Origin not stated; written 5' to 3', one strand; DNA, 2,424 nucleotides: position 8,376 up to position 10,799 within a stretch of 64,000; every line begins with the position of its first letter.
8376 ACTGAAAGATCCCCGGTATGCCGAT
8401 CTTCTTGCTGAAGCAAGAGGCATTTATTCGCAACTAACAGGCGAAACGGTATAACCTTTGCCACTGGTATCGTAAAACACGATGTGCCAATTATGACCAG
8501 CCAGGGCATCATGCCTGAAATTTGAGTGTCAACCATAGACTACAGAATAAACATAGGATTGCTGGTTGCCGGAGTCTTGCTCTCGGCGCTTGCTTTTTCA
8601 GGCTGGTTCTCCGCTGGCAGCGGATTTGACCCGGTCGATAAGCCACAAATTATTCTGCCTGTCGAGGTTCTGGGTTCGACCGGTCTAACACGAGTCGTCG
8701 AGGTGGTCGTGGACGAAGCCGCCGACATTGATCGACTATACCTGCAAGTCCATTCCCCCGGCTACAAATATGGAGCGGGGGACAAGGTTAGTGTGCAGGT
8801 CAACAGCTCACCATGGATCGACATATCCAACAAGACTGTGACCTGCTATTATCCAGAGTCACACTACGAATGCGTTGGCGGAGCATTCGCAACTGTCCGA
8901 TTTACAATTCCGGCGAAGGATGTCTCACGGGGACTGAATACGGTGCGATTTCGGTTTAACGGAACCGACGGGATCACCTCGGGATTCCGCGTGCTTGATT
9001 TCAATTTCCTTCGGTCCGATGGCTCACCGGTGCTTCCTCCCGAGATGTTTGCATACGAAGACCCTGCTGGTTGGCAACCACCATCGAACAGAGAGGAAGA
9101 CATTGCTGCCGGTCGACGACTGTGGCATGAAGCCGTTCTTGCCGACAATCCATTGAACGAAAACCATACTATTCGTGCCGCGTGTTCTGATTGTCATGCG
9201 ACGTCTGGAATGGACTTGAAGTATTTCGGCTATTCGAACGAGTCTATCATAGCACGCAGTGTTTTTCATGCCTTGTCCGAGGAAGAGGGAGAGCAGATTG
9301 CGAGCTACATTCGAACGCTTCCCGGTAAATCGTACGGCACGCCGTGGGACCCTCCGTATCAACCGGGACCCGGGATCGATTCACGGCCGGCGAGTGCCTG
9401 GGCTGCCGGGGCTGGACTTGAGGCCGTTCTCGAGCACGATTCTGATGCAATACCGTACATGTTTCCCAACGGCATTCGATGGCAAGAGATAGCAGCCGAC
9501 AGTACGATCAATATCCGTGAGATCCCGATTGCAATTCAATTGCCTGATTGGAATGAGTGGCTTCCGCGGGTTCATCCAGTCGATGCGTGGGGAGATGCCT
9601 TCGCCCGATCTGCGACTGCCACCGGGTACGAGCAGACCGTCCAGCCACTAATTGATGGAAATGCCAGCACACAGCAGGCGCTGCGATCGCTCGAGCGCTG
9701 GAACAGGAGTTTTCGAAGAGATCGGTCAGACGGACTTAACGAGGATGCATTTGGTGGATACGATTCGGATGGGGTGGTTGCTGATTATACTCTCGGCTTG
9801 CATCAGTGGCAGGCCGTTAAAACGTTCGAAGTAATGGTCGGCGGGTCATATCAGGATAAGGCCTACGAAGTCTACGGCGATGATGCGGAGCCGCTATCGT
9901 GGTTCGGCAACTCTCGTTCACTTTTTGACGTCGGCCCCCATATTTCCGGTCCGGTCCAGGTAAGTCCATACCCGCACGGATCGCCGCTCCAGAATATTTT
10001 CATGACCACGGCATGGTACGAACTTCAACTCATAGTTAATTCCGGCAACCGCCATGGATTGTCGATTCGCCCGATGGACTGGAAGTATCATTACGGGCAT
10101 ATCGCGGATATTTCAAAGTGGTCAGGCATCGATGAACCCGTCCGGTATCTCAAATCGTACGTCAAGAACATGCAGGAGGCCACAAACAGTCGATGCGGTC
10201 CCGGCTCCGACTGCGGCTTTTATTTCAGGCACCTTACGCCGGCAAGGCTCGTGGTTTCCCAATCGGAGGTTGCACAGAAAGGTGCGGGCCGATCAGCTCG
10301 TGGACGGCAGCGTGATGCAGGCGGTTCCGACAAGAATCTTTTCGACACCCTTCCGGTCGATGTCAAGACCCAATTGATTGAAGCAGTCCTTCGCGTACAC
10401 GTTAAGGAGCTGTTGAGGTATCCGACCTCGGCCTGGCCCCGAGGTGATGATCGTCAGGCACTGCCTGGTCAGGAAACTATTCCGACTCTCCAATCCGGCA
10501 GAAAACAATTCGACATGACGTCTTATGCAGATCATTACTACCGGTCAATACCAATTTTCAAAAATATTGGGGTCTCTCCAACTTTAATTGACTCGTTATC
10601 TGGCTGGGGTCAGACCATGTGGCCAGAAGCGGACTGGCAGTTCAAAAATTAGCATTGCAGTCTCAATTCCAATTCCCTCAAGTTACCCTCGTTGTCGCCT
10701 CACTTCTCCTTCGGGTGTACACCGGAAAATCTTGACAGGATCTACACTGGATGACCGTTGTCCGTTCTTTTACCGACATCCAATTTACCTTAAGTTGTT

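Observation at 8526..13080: Tandem paralogs sharing a ~690-aa module of unknown function with one conserved CxxCH motif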

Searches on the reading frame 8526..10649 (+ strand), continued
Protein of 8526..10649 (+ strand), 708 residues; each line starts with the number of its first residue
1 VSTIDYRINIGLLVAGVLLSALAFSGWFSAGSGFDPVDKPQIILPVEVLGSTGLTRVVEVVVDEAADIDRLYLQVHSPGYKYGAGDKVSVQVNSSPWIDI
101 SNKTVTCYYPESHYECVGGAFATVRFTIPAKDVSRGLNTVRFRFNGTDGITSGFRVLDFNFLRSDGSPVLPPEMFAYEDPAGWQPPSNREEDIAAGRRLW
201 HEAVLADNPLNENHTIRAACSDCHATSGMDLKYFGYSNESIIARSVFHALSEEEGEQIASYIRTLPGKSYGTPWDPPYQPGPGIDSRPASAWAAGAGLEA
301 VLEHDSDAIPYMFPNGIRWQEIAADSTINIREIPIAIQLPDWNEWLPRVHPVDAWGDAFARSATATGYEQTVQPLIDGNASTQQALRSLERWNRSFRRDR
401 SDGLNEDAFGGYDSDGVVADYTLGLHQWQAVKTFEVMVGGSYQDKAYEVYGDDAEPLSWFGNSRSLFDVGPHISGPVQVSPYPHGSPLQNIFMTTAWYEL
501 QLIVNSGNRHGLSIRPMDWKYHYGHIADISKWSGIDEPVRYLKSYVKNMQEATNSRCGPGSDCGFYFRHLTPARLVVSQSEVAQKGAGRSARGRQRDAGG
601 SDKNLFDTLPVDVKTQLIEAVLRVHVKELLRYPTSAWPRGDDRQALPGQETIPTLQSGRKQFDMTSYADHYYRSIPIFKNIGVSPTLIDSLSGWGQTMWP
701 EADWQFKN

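Call 73: search_protein_families(library=pfam, alignment_id=A4, max_evalue=0.0001)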
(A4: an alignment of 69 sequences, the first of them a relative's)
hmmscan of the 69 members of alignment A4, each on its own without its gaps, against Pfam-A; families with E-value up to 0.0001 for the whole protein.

A. member 1, L001:13590-14507:+ (306 aa): 1 family
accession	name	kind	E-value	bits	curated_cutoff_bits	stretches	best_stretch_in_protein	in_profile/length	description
PF12388.14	Peptidase_M57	-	6.8e-06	26.4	21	0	68-121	28-79/212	Dual-action HEIGH metallo-peptidase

B. families by the number of members that match (of 69 scanned): 116 families (the first 25 are shown)
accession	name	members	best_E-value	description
PF13229.12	Beta_helix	7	5.2e-21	Right handed beta helix region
PF18962.6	Por_Secre_tail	7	6e-15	Secretion system C-terminal sorting domain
PF16841.11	CBM60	4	2.5e-18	Ca-dependent carbohydrate-binding module xylan-binding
PF05048.19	NosD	4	4e-15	Periplasmic copper-binding protein (NosD)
PF07690.21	MFS_1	2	8.1e-58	Major Facilitator Superfamily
PF11338.13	DUF3140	2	7.8e-34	Protein of unknown function (DUF3140)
PF13426.13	PAS_9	2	3.2e-32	PAS domain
PF00989.32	PAS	2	6.7e-30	PAS fold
PF08448.16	PAS_4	2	7.4e-29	PAS fold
PF00072.30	Response_reg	2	2.3e-22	Response regulator receiver domain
PF00480.26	ROK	2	4.3e-21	ROK family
PF02518.31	HATPase_c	2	4.4e-21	Histidine kinase-, DNA gyrase B-, and HSP90-like ATPase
PF00535.33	Glycos_transf_2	2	9e-20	Glycosyl transferase family 2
PF00753.33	Lactamase_B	2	3.9e-17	Metallo-beta-lactamase superfamily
PF13641.12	Glyco_tranf_2_3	2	2.6e-13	Glycosyltransferase like family 2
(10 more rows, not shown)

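Call 82: list_cluster_members(proteins=[P0054, P0113, P0040, P0053, P0078, P0100, P0118, P0011, P0059, P0060])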
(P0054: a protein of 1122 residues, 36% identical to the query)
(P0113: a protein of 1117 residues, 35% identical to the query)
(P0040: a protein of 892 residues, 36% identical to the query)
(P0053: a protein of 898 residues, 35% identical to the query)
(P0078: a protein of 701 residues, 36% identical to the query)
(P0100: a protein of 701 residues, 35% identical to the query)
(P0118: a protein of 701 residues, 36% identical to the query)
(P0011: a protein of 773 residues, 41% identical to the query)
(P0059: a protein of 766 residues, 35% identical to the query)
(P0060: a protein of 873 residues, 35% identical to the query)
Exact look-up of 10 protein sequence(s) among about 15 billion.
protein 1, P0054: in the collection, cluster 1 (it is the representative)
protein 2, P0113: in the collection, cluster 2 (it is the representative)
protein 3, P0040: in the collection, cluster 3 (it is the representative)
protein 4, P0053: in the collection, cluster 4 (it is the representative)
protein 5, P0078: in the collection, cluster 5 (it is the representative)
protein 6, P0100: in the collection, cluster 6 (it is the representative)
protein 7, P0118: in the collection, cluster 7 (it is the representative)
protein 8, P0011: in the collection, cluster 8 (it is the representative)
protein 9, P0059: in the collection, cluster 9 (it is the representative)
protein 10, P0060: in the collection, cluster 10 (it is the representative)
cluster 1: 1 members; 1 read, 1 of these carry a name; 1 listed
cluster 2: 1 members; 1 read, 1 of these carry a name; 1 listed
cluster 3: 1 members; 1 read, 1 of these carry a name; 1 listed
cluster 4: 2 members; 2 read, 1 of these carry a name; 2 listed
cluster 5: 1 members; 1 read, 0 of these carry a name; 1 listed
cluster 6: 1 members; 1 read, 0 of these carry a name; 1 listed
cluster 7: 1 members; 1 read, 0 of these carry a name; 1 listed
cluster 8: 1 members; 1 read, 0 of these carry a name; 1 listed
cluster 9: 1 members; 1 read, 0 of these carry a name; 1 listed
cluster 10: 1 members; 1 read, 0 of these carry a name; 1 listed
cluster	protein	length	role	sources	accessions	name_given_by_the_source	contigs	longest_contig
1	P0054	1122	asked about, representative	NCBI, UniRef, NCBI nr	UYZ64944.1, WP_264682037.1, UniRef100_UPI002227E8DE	RICIN domain-containing protein [Hymenobacter weizhouensis] | RICIN domain-containing protein n=1 Tax=Hymenobacter sp. YIM 151500-1 TaxID=2987689 ... | RICIN domain-containing protein [Hymenobacter sp. YIM 151500-1]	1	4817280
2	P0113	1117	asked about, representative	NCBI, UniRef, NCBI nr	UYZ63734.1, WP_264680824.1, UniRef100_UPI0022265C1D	RICIN domain-containing protein [Hymenobacter weizhouensis] | RICIN domain-containing protein n=1 Tax=Hymenobacter sp. YIM 151500-1 TaxID=2987689 ... | RICIN domain-containing protein [Hymenobacter sp. YIM 151500-1]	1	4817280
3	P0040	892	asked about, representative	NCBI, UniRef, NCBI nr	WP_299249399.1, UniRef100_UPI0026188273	PKD domain-containing protein [uncultured Aquimarina sp.] | PKD domain-containing protein n=1 Tax=uncultured Aquimarina sp. TaxID=575652 ...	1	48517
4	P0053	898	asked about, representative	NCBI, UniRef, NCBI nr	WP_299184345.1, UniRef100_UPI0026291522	T9SS type A sorting domain-containing protein [uncultured Aquimarina sp.] | T9SS type A sorting domain-containing protein n=1 Tax=uncultured Aquimarina sp. ...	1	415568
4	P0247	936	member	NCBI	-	-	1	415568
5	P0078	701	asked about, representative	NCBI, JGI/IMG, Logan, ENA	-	-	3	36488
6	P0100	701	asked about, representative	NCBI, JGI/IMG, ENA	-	-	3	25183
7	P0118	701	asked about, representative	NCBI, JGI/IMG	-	-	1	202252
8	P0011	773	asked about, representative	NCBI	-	-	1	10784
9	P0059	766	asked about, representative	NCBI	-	-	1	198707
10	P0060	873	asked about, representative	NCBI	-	-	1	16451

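Call 91: search_protein_families(library=ncbifam, alignment_id=A1, max_evalue=5)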
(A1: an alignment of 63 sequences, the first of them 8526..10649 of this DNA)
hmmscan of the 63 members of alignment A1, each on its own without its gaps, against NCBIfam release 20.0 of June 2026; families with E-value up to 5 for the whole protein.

A. member 1, window:8526-10649:+ (708 aa): 0 families

B. families by the number of members that match (of 63 scanned): 18 families
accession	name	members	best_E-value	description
TIGR04183.1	Por_Secre_tail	2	3.9e-08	T9SS type A sorting domain-containing protein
NF052323.1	T9SSA_dep_M6i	2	1.9e-05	T9SS-dependent M6-like inactivated metalloprotease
NF038113.1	T9SSA_dep_M36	2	0.00086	T9SS-dependent M36 family metallopeptidase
TIGR03153.1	cytochr_NrfH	2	0.091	cytochrome c nitrite reductase small subunit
NF049990.1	CellobisidaseCelK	1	0.00086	cellulose 1,4-beta-cellobiosidase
NF033605.1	Zn_bnd_ABC_AdcA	1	0.013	zinc ABC transporter substrate-binding lipoprotein AdcA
NF007639.2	PRK10306.1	1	0.017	metal-binding protein ZinT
NF002324.0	PRK01271.1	1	0.032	tautomerase PptA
NF047471.1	LamininBindLsa27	1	0.11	laminin-binding protein Lsa27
NF033394.1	capsid_maj_Podo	1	0.11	phage major capsid protein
NF009266.0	PRK12623.1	1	0.12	flagellar basal body rod protein FlgB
NF040504.1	resist_ArsN1b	1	0.14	arsinothricin resistance N-acetyltransferase ArsN1 family B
NF038104.1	lipo_NF038104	1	0.17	NF038104 family lipoprotein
NF007771.0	PRK10457.1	1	0.18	hypothetical protein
NF002519.0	PRK01908.1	1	0.19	electron transport complex subunit RsxG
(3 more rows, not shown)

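Call 95: find_encoding_contigs(protein=P0013, flank=10000, max_places=1)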
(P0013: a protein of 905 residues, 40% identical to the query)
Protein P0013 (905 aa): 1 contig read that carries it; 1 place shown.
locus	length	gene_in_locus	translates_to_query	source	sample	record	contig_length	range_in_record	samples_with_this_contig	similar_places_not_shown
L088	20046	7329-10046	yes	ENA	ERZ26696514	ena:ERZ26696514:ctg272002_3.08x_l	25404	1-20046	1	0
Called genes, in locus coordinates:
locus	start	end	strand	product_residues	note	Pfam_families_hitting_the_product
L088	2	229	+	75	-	?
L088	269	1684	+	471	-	-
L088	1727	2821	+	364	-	PF13439:Glyco_transf_4 (weak), PF00534:Glycos_transf_1, PF13692:Glyco_trans_1_4, PF20706:GT4-conflict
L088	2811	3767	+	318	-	PF00685:Sulfotransfer_1 (faint), PF13469:Sulfotransfer_3 (weak)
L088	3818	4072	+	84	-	-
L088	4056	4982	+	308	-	PF13439:Glyco_transf_4, PF13579:Glyco_trans_4_4, PF20706:GT4-conflict, PF00534:Glycos_transf_1, PF13692:Glyco_trans_1_4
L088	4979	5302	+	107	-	-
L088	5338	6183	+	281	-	PF13439:Glyco_transf_4 (weak), PF20706:GT4-conflict (weak), PF00534:Glycos_transf_1, PF13692:Glyco_trans_1_4, PF13524:Glyco_trans_1_2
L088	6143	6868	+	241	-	-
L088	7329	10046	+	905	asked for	PF03160:Calx-beta (weak), PF00404:Dockerin_1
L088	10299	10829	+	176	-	PF03600:CitMHS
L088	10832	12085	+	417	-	PF03600:CitMHS, PF02080:TrkA_C, PF00939:Na_sulph_symp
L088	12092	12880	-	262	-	-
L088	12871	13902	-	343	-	PF13638:PIN_4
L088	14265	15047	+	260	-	-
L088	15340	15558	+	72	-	-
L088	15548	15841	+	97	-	PF01844:HNH, PF13395:HNH_4, PF14279:HNH_5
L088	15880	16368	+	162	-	-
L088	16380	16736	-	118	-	PF00174:Oxidored_molyb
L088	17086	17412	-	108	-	-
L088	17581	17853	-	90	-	-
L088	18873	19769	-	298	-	PF00162:PGK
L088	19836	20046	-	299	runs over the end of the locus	PF00044:Gp_dh_N, PF02800:Gp_dh_C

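Call 96: find_encoding_contigs(protein=P0105, flank=10000, max_places=1)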
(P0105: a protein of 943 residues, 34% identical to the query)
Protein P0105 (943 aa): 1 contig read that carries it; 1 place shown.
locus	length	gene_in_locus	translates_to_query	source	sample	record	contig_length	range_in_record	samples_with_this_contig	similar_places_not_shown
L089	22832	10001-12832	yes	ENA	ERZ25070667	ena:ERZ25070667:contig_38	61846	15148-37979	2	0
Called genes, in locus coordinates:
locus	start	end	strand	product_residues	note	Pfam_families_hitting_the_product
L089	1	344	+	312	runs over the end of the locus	PF02729:OTCace_N, PF00185:OTCace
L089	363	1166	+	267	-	PF00459:Inositol_P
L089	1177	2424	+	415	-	PF01593:Amino_oxidase, PF13450:NAD_binding_8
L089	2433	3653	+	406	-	PF00266:Aminotran_5, PF22580:KYNU_C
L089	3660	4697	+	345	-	PF11288:DUF3089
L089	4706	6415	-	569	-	PF14322:SusD-like_3, PF12771:SusD-like_2 (faint), PF07980:SusD_RagB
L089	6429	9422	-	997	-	PF13620:CarboxypepD_reg, PF13715:CarbopepD_reg_2, PF07715:Plug, PF00593:TonB_dep_Rec_b-barrel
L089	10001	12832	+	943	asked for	PF07691:PA14, PF10528:GLEYA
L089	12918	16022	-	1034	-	-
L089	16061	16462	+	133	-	-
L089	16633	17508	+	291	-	PF02374:ArsA_ATPase, PF06564:CBP_BcsQ, PF09140:MipZ, PF10609:ParA, PF13614:AAA_31, PF00142:Fer4_NifH (weak), PF01656:CbiA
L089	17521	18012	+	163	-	-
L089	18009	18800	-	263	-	-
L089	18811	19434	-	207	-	-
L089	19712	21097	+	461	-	PF00206:Lyase_1, PF10415:FumaraseC_C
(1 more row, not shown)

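Call 98: search_protein_families(library=pfam, proteins=[L072:13825-14892:+, L016:11369-12445:+, L007:12605-13633:+, L088:6143-6865:+, L088:269-1681:+], max_evalue=0.1)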
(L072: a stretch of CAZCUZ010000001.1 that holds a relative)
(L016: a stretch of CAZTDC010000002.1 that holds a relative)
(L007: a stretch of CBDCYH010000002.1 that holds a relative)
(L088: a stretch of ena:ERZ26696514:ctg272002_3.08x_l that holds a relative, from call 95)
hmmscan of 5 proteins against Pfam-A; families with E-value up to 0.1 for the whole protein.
L072:13825-14892:+ (356 aa): 5 families
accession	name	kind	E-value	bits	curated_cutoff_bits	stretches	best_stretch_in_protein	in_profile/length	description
PF18962.6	Por_Secre_tail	-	5e-06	27.2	27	1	278-354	3-75/75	Secretion system C-terminal sorting domain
PF22352.2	K319L-like_PKD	-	0.0022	18.4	27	0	211-254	32-74/84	K319L-like, PKD domain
PF00041.27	fn3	-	0.0027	18.3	25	1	175-263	7-83/84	Fibronectin type III domain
PF13860.13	FlgD_ig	-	0.06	13.8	27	0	293-343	21-75/79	FlgD Ig-like domain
PF23196.1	NOMO_6th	-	0.093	13.6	27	0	175-251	2-74/123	NOMO sixth transthyretin-like domain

L016:11369-12445:+ (359 aa): 4 families
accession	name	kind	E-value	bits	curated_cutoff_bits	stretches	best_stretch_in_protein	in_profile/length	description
PF18962.6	Por_Secre_tail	-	4.1e-12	46.7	27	1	279-357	1-75/75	Secretion system C-terminal sorting domain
PF10543.14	ORF6N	-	0.026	15.2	27.8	1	324-352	28-55/86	ORF6N domain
PF22352.2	K319L-like_PKD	-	0.068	13.6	27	0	214-263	32-80/84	K319L-like, PKD domain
PF25484.1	DUF7907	-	0.088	13.7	27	0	177-244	49-112/156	Domain of unknown function (DUF7907)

L007:12605-13633:+ (343 aa): 4 families
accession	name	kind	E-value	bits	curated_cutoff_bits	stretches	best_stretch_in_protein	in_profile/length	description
PF18911.6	PKD_4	-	1.6e-14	54.1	27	1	164-247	3-85/85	PKD domain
PF18962.6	Por_Secre_tail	-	1e-06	29.3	27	1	265-338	1-73/75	Secretion system C-terminal sorting domain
PF00801.26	PKD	-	5.3e-06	26.8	23.5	1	184-237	19-71/80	PKD domain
PF22352.2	K319L-like_PKD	-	0.018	15.5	27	0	183-247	15-84/84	K319L-like, PKD domain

L088:6143-6865:+ (241 aa): 0 families

L088:269-1681:+ (471 aa): 0 families

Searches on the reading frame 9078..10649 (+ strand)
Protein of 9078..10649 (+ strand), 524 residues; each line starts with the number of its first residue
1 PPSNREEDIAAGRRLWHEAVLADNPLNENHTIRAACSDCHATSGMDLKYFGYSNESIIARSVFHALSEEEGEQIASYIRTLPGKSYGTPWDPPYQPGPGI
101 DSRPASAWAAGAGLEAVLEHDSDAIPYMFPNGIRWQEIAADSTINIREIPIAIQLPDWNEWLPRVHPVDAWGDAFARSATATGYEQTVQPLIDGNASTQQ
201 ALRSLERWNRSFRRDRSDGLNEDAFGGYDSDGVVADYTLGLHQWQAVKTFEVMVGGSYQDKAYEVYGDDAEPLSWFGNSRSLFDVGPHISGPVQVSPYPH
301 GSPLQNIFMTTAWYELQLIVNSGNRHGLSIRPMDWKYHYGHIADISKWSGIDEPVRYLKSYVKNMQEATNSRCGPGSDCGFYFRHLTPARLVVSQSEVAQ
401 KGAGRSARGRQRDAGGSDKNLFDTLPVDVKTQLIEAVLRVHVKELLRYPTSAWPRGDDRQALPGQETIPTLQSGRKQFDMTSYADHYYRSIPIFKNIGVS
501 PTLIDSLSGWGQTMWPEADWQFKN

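Call 55: predict_structure(alignment_id=A3)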
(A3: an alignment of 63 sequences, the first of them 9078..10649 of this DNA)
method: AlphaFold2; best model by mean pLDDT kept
length: 524 residues; sequences in the alignment: 63
mean_pLDDT: 89.6   pTM: 0.90
mean pLDDT of the five models: 89.6, 89.0, 87.3, 85.1, 84.6
residues with pLDDT >= 90: 364; 70-90: 115; 50-70: 30; < 50: 15
segments of 3 or more residues with pLDDT < 50: 398-405, 409-411, 413-416
pLDDT, mean of each block of 10 residues (from residue 1): 94 98 89 95 97 96 96 98 92 96 94 97 98 97 94 96 94 96 98 96 96 92 74 84 97 95 90 88 90 74 90 95 81 89 87 95 94 88 89 59 50 55 94 98 96 88 92 66 88 94 97 93 70
secondary structure, 60 per line:
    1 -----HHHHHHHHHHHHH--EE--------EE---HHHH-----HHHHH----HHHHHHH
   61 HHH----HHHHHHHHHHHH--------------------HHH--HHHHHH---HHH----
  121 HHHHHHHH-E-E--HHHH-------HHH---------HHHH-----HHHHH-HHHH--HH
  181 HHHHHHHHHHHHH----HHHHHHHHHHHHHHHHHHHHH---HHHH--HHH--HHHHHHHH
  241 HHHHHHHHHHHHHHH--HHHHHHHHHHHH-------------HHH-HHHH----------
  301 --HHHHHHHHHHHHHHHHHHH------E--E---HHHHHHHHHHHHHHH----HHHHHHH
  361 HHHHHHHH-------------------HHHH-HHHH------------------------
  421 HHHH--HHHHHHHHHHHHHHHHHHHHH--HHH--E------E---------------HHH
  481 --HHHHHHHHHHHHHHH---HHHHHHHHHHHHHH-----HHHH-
elements in order: H6-18 H36-39 H45-49 H54-63 H68-79 H105-110 H121-128 H135-138 H158-161 H167-171 H173-176 H179-193 H198-218 H222-225 H233-255 H258-269 H287-290 H303-321 H335-349 H354-368 H388-391 H393-396 H421-424 H427-447 H483-497 H501-514 H520-523

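Call 57: fold_search(model_id=the predicted structure, library=pdb)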
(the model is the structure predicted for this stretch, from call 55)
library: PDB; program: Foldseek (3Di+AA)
matches with E <= 10: 259; with E <= 0.001: 0
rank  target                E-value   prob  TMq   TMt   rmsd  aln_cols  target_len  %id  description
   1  9mg8_B                1.8e-01  0.09  0.11  0.13  23.0       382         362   11  Crystal Structure of b-iTHR-110 (released 2025-12-17)
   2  8cwy_A                1.9e-01  0.21  0.18  0.19  13.0       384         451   11  Accurate computational design of genetically encoded 3D protein crystals (released 2023-11-01)
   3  8pql_H                2.1e-01  0.13  0.14  0.13  17.4       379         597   13  K48-linked ubiquitin chain formation with a cullin-RING E3 ligase and Cdc34: NEDD8-CUL2-RBX1-ELOB/C-FEM1C with trapped (released 2024-02-14)
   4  4u1d_A                2.1e-01  0.08  0.11  0.12  20.3       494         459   10  Structure of the PCI domain of translation initiation factor eIF3a (released 2014-09-10)
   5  7pkt_M                3.1e-01  0.21  0.19  0.22  14.2       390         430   13  Large subunit of the Chlamydomonas reinhardtii mitoribosome (released 2022-06-15)
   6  6swu_F                3.2e-01  0.16  0.17  0.26  17.0       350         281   10  Crystal structure of the TPR domain of KLC1 in complex with an engineered high-affinity cargo peptide. (released 2020-09-30)
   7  6shd_A                5.0e-01  0.13  0.17  0.23  15.9       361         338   12  Structure of the GH76A alpha-1,6-mannanase from Salegentibacter sp. HEL1_6 (released 2020-08-26)
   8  6vfk_B                5.5e-01  0.14  0.15  0.24  15.1       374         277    8  De novo designed tetrahedral nanoparticle T33_dn10 displaying 4 copies of BG505-SOSIP trimer on the surface (released 2020-07-22)
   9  8cm9_B                6.3e-01  0.11  0.14  0.11  18.1       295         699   11  Structure of human O-GlcNAc transferase in complex with UDP and tP11 (released 2023-10-04)
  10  7y8t_B                6.7e-01  0.12  0.14  0.12  15.8       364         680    6  Structure of Cas7-11-crRNA in complex with TPR-CHAT (released 2023-06-28)
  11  7blq_A                6.7e-01  0.09  0.14  0.20  16.7       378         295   10  Vps26 dimer region of the fungal membrane-assembled retromer:Grd19 complex. (released 2021-03-03)
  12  7xsr_C                7.0e-01  0.12  0.14  0.12  16.0       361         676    7  Structure of Craspase-target RNA (released 2022-11-09)
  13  9ijj_k                7.0e-01  0.04  0.12  0.09  17.5       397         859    9  In situ structure of the central apparatus in mouse sperm axoneme. (released 2025-06-04)
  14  4jhr_B                7.3e-01  0.11  0.17  0.24  13.5       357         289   11  An auto-inhibited conformation of LGN reveals a distinct interaction mode between GoLoco motifs and TPR motifs (released 2013-06-05)
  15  9rtt_Q                7.3e-01  0.09  0.15  0.10  18.1       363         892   10  Activated Elongation Complex with IWS1 and ELOF1 (released 2025-09-03)
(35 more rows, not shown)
